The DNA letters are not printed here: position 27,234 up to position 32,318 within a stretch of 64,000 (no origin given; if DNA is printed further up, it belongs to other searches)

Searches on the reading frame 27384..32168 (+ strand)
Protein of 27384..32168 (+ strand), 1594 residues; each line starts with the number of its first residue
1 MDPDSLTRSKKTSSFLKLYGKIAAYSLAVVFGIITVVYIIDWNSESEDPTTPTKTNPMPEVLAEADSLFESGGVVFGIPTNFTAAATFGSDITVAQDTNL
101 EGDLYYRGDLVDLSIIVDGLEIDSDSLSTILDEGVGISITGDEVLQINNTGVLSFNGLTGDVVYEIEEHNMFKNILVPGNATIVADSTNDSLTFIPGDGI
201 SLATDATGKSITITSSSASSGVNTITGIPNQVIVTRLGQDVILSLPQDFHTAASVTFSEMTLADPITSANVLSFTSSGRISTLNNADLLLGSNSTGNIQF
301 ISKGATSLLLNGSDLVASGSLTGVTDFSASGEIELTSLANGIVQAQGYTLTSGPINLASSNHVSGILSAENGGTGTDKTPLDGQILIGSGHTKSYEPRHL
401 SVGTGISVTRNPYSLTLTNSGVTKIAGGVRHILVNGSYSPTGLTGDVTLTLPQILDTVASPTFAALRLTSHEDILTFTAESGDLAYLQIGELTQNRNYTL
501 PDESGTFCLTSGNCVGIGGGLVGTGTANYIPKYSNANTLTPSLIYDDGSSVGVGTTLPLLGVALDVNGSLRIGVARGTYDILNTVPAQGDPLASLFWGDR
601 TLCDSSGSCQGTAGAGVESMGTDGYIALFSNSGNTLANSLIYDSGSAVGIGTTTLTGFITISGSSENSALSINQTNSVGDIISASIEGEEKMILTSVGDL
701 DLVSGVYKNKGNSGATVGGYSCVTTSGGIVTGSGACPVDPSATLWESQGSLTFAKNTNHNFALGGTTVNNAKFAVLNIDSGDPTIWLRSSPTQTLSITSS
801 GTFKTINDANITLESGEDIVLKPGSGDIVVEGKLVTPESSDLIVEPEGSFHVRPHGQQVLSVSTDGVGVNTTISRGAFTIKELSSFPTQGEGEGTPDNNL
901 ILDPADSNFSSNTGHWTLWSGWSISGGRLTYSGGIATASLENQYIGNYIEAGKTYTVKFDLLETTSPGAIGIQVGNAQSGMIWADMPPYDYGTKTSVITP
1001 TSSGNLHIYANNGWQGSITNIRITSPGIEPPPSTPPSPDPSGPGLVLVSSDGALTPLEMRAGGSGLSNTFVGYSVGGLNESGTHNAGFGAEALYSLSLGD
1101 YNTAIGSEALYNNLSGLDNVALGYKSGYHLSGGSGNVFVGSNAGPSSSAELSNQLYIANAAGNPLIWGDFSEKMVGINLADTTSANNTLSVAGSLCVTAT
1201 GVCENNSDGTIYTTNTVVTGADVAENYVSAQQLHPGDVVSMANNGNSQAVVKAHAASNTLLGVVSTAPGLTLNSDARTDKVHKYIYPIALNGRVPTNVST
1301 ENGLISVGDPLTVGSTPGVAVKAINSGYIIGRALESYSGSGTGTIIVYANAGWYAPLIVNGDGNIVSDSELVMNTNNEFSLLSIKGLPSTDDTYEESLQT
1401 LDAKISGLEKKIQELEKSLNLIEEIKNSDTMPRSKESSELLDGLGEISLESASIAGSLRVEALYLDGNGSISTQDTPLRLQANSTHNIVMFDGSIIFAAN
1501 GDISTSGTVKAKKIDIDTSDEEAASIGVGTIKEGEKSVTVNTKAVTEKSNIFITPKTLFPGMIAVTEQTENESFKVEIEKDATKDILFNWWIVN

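Call 40: search_protein_families(library=pfam, proteins=[window:27384-32168:+], max_evalue=0.001)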
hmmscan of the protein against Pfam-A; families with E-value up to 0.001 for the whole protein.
window:27384-32168:+ (1594 aa): 1 family
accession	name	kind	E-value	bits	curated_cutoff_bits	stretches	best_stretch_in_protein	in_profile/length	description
PF24146.1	K1-lyase_C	-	0.00042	21.1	27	1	1524-1578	2-56/70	K1 capsule-specific polysaccharide lyase, C-terminal domain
